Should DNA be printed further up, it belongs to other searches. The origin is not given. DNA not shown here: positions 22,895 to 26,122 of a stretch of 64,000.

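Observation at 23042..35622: Three ~1,700-aa secreted paralogs share a ~1,000-aa core I cannot place in any glycoside hydrolase or lyase family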

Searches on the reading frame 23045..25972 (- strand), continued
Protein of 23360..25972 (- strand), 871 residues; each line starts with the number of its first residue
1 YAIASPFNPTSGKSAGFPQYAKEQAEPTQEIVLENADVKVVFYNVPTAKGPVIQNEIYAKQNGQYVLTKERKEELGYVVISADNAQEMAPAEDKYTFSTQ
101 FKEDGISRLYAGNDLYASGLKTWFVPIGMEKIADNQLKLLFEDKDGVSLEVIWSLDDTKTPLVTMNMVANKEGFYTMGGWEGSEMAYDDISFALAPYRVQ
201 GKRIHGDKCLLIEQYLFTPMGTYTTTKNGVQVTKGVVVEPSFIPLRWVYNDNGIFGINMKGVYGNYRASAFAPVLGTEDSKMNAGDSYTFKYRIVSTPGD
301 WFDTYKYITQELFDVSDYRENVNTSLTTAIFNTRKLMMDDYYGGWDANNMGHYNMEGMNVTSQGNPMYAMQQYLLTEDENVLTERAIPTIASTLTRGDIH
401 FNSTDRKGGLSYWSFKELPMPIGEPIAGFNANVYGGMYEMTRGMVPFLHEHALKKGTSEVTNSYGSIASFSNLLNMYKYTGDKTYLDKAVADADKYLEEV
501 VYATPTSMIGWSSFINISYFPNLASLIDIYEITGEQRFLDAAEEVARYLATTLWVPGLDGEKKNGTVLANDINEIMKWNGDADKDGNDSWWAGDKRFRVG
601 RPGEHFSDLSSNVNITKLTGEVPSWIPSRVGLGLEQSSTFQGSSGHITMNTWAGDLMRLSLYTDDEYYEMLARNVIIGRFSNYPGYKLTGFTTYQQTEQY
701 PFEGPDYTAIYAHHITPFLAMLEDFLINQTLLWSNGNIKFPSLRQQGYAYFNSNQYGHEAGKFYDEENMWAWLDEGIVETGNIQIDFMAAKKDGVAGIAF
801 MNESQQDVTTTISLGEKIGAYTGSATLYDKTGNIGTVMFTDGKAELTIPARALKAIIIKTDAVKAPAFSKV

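Call 35: find_encoding_contigs(protein=P0019, flank=10000, max_places=2)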
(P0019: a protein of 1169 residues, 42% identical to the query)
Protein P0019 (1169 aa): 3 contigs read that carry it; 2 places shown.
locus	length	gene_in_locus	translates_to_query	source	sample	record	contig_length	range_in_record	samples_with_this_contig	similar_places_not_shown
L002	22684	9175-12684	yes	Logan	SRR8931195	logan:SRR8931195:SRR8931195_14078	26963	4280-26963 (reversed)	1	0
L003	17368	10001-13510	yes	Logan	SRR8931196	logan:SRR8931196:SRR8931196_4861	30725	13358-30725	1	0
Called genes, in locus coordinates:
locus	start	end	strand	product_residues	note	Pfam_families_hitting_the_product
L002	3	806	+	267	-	?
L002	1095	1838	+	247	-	PF00657:Lipase_GDSL (weak), PF13472:Lipase_GDSL_2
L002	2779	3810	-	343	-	PF00392:GntR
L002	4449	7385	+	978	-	PF13715:CarbopepD_reg_2 (weak), PF07715:Plug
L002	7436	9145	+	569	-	PF14322:SusD-like_3, PF12771:SusD-like_2, PF07980:SusD_RagB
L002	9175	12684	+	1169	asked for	-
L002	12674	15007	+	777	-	PF17678:Glyco_hydro_92N, PF07971:Glyco_hydro_92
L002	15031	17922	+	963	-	PF12831:FAD_oxidored, PF13472:Lipase_GDSL_2 (weak)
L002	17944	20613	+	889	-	-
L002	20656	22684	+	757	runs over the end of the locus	PF00890:FAD_binding_2 (weak), PF01266:DAO (weak), PF12831:FAD_oxidored, PF13450:NAD_binding_8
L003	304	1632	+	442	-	PF00375:SDF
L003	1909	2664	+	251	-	PF00657:Lipase_GDSL (weak), PF13472:Lipase_GDSL_2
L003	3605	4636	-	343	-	PF00392:GntR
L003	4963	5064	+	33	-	-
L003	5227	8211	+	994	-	PF13715:CarbopepD_reg_2 (weak), PF07715:Plug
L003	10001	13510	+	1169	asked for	-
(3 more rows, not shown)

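Call 36: find_encoding_contigs(protein=P0009, flank=10000, max_places=2)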
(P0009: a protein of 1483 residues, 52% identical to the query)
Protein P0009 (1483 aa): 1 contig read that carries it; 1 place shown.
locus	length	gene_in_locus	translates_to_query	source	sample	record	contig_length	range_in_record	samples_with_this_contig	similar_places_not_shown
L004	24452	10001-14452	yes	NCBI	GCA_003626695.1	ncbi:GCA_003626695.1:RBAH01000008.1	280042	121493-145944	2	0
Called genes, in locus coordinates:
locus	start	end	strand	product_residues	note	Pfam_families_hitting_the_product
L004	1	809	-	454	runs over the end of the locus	PF00512:HisKA, PF02518:HATPase_c, PF13581:HATPase_c_2 (weak)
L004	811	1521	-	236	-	PF00072:Response_reg, PF00486:Trans_reg_C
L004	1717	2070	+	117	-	-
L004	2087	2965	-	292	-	PF00126:HTH_1, PF03466:LysR_substrate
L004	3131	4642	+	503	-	PF00479:G6PD_N, PF02781:G6PD_C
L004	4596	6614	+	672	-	PF00456:Transketolase_N, PF13292:DXP_synthase_N (weak), PF00676:E1_dh (weak), PF02779:Transket_pyr, PF02780:Transketolase_C, PF22613:Transketolase_C_1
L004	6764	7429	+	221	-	PF00923:TAL_FSA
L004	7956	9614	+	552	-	PF00682:HMGL-like, PF22615:IPMS_D2, PF08502:LeuA_dimer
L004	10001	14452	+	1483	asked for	PF07833:Cu_amine_oxidN1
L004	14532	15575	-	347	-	PF01497:Peripla_BP_2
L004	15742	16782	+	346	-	PF00296:Bac_luciferase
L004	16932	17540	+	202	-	PF00258:Flavodoxin_1 (weak), PF02525:Flavodoxin_2 (weak), PF03358:FMN_red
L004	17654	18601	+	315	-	PF00296:Bac_luciferase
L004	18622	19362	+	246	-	PF02146:SIR2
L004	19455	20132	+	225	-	PF00072:Response_reg, PF00486:Trans_reg_C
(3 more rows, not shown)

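Call 39: find_related_loci(query=A1, collection=genome_contigs, flank=10000)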
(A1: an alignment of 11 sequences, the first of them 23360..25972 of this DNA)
Query A1 (871 aa) in genome_contigs; peptide patterns used: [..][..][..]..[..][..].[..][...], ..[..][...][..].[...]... (x = any residue, [..] = any of these).
64 stretches matched a pattern; 50 encode a relative of the query (tblastn E <= 1e-3); 50 distinct loci.
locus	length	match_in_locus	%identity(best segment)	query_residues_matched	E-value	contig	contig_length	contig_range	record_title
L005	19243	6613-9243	54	4-871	0e+0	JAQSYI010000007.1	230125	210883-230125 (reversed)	MAG: Paenibacillaceae bacterium isolate L_E1_T20_A_bin.89 scaffold_50, whole genome shotgun sequence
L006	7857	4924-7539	53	2-869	0e+0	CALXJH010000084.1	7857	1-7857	MAG: uncultured Clostridia bacterium isolate E27__bin387 genome assembly, contig: E27__k127_1958435, whole genome shotgu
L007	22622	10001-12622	52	3-871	0e+0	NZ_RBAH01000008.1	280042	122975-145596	Paenibacillus ginsengarvi strain KCTC 13059 NODE_8_length_280042_cov_28.097015, whole genome shotgun sequence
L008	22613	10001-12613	53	9-871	0e+0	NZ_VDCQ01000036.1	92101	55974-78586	Paenibacillus hemerocallicola strain KCTC 33185 RDPYD18112709_A.Scaf36, whole genome shotgun sequence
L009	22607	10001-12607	52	9-871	0e+0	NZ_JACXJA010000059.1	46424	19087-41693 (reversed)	Paenibacillus oceani strain IB182363 Contig_59, whole genome shotgun sequence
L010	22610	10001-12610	53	8-871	0e+0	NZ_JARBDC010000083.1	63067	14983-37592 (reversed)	Paenibacillus sp. GYB003 GYB003_genome_contig_85, whole genome shotgun sequence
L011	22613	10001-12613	51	9-871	0e+0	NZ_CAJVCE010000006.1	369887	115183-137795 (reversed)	Paenibacillus allorhizosphaerae strain CIP 111802, whole genome shotgun sequence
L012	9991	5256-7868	50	4-869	0e+0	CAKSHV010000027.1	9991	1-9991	MAG: uncultured Clostridia bacterium isolate REFINED_METABAT215_TOP10_CONTIGS_1500_ASSEMBLY_K77_MERGED__Hadza_MoBio_hadz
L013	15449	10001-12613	52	9-871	0e+0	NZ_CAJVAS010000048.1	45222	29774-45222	Paenibacillus solanacearum isolate CIP111600, whole genome shotgun sequence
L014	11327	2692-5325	57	2-871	0e+0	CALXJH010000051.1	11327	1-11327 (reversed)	MAG: uncultured Clostridia bacterium isolate E27__bin387 genome assembly, contig: E27__k127_479162, whole genome shotgun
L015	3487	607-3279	45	2-869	0e+0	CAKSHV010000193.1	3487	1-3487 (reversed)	MAG: uncultured Clostridia bacterium isolate REFINED_METABAT215_TOP10_CONTIGS_1500_ASSEMBLY_K77_MERGED__Hadza_MoBio_hadz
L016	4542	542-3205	45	3-869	0e+0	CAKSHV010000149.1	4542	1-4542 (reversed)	MAG: uncultured Clostridia bacterium isolate REFINED_METABAT215_TOP10_CONTIGS_1500_ASSEMBLY_K77_MERGED__Hadza_MoBio_hadz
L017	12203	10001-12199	53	3-734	0e+0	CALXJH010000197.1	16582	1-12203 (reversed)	MAG: uncultured Clostridia bacterium isolate E27__bin387 genome assembly, contig: E27__k127_5416823, whole genome shotgu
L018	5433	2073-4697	43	2-869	0e+0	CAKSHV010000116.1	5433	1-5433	MAG: uncultured Clostridia bacterium isolate REFINED_METABAT215_TOP10_CONTIGS_1500_ASSEMBLY_K77_MERGED__Hadza_MoBio_hadz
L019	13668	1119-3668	43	12-868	0e+0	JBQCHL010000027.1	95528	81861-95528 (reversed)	MAG: Chitinophagaceae bacterium isolate bin718 k141_1261675, whole genome shotgun sequence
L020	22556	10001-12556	41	12-870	0e+0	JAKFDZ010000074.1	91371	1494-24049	MAG: Flavihumibacter sp. isolate LC060 contig-124_135, whole genome shotgun sequence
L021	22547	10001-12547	43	18-869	0e+0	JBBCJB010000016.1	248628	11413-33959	MAG: Parapedobacter sp. isolate MAG_CPA_15 P10A_000000019789, whole genome shotgun sequence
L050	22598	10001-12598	39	3-870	0e+0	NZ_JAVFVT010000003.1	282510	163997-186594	Paenibacillus sp. LHD-117 LHD.117_ctg003, whole genome shotgun sequence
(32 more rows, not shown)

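Call 44: find_encoding_contigs(protein=P0022, flank=10000, max_places=1)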
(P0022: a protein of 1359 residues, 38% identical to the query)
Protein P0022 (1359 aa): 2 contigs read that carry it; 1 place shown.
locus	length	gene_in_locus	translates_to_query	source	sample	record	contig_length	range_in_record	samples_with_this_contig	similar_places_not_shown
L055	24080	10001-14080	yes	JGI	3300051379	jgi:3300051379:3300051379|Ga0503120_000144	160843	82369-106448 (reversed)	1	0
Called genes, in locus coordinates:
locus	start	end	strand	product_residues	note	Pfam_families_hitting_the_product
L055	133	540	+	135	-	PF00072:Response_reg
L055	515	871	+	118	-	PF12833:HTH_18, PF00165:HTH_AraC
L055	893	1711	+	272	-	PF12833:HTH_18, PF00165:HTH_AraC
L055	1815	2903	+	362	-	PF04909:Amidohydro_2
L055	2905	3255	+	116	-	PF00355:Rieske, PF13806:Rieske_2, PF22543:Rieske_4 (faint)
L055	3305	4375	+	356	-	PF00561:Abhydrolase_1 (faint), PF20434:BD-FAE, PF00326:Peptidase_S9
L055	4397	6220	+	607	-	PF02743:dCache_1, PF06580:His_kinase, PF02518:HATPase_c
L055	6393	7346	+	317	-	PF00528:BPD_transp_1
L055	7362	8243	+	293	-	PF00528:BPD_transp_1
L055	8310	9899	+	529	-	PF01547:SBP_bac_1, PF13416:SBP_bac_8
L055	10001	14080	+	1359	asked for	-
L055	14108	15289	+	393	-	PF01408:GFO_IDH_MocA, PF02894:GFO_IDH_MocA_C, PF22725:GFO_IDH_MocA_C3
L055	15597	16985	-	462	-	PF02056:Glyco_hydro_4, PF11975:Glyco_hydro_4C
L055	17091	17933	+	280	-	PF02311:AraC_binding (weak), PF00165:HTH_AraC, PF12833:HTH_18, PF00165:HTH_AraC (weak)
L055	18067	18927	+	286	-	PF20434:BD-FAE, PF07859:Abhydrolase_3, PF01738:DLH (faint), PF00326:Peptidase_S9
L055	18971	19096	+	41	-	-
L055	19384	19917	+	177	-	PF07992:Pyr_redox_2 (weak), PF12831:FAD_oxidored, PF13450:NAD_binding_8 (weak)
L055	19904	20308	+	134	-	PF12831:FAD_oxidored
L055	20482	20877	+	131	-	PF06983:3-dmu-9_3-mt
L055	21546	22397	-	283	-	PF01774:UreD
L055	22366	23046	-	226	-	PF02492:cobW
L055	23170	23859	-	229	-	PF01730:UreF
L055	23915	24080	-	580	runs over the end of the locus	PF00449:Urease_alpha, PF01979:Amidohydro_1, PF07969:Amidohydro_3 (weak)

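Call 45: find_encoding_contigs(protein=P0020, flank=10000, max_places=1)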
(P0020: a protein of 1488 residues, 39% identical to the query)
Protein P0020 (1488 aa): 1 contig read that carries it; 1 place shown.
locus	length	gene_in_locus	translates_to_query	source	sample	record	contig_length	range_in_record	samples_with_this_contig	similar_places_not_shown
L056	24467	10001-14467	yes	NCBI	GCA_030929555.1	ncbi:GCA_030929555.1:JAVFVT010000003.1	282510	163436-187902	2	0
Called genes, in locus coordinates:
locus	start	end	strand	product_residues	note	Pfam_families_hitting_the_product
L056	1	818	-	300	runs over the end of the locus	PF06719:AraC_N, PF00165:HTH_AraC (weak), PF12833:HTH_18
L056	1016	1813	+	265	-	PF00106:adh_short, PF08659:KR, PF13561:adh_short_C2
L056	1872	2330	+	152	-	PF01047:MarR, PF01325:Fe_dep_repress (weak), PF01978:TrmB (weak), PF12802:MarR_2, PF13412:HTH_24, PF13463:HTH_27 (weak), PF13601:HTH_34 (weak), PF25212:HVO_A0114 (weak)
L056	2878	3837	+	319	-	PF00528:BPD_transp_1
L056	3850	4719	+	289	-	PF00528:BPD_transp_1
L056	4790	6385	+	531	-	PF01547:SBP_bac_1, PF13416:SBP_bac_8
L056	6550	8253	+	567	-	PF00672:HAMP, PF06580:His_kinase, PF02518:HATPase_c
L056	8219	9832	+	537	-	PF00072:Response_reg, PF17853:GGDEF_2 (weak), PF12833:HTH_18, PF00165:HTH_AraC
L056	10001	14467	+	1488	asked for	-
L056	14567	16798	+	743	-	PF00890:FAD_binding_2 (weak), PF01134:GIDA (weak), PF01266:DAO (weak), PF12831:FAD_oxidored, PF13450:NAD_binding_8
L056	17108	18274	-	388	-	PF00083:Sugar_tr, PF07690:MFS_1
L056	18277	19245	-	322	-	PF00135:COesterase, PF20434:BD-FAE, PF07859:Abhydrolase_3, PF00326:Peptidase_S9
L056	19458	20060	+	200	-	PF00440:TetR_N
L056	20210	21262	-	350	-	PF14398:ATPgrasp_YheCD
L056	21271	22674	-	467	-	PF13088:BNR_2 (faint), PF02012:BNR (faint)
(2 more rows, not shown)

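Call 46: predict_structure(alignment_id=A3)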
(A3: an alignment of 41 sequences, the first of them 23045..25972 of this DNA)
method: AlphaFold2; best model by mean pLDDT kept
length: 976 residues; sequences in the alignment: 41
mean_pLDDT: 93.2   pTM: 0.93
mean pLDDT of the five models: 93.2, 92.7, 92.5, 91.8, 91.7
residues with pLDDT >= 90: 842; 70-90: 104; 50-70: 23; < 50: 7
segments of 3 or more residues with pLDDT < 50: 1-4
pLDDT, mean of each block of 10 residues (from residue 1): 49 73 96 97 96 97 94 95 92 92 89 91 95 97 87 96 97 96 94 95 93 96 91 97 94 95 94 96 97 96 96 95 97 97 95 94 96 97 98 96 92 87 95 97 96 94 87 95 97 97 93 93 96 97 98 94 93 82 61 85 73 89 95 92 89 97 97 96 92 92 76 96 98 97 93 96 97 97 98 98 98 96 95 93 97 97 95 87 94 96 97 97 96 97 96 97 95 92
secondary structure, 60 per line:
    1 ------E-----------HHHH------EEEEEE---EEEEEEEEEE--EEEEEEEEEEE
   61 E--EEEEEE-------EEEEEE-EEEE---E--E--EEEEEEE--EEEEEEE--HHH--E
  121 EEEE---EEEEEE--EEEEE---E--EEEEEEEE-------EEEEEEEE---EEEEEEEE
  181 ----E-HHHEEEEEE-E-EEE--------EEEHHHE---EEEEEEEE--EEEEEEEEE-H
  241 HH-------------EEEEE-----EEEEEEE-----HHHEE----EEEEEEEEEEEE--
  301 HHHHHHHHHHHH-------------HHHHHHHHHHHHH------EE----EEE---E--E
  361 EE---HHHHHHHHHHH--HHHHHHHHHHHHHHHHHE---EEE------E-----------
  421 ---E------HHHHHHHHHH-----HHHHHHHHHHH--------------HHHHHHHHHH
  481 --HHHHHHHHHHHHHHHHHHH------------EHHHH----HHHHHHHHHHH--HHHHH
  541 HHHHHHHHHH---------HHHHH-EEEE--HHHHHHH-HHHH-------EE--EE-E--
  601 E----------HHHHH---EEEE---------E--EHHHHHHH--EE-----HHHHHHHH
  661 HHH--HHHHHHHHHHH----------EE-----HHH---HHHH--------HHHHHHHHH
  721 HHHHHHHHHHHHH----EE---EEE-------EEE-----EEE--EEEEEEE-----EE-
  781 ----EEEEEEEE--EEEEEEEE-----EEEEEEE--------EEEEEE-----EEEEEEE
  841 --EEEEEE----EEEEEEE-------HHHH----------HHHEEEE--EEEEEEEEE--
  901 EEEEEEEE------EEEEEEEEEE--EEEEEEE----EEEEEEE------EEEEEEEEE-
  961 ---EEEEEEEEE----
elements in order (helices of 4 or more, strands of 3 or more residues): H19-22 E29-34 E38-47 E50-61 E64-69 E77-82 E84-87 E97-103 E106-112 E120-124 E128-133 E136-140 E147-154 E162-169 E173-180 E190-195 E199-201 E210-212 E220-227 E230-238 E256-260 E266-272 E287-298 H301-312 H326-338 E351-353 E360-362 H366-376 H379-395 E400-402 H431-440 H446-456 H471-480 H483-501 H515-518 H523-533 H536-550 H560-564 E566-569 H572-578 H580-583 H612-616 E620-623 H637-643 H653-663 H666-676 H700-703 H712-733 E743-745 E753-755 E761-763 E766-772 E785-792 E795-802 E808-814 E823-828 E834-840 E843-848 E853-859 H867-870 E884-887 E890-898 E901-908 E915-924 E927-933 E938-944 E951-959 E964-972
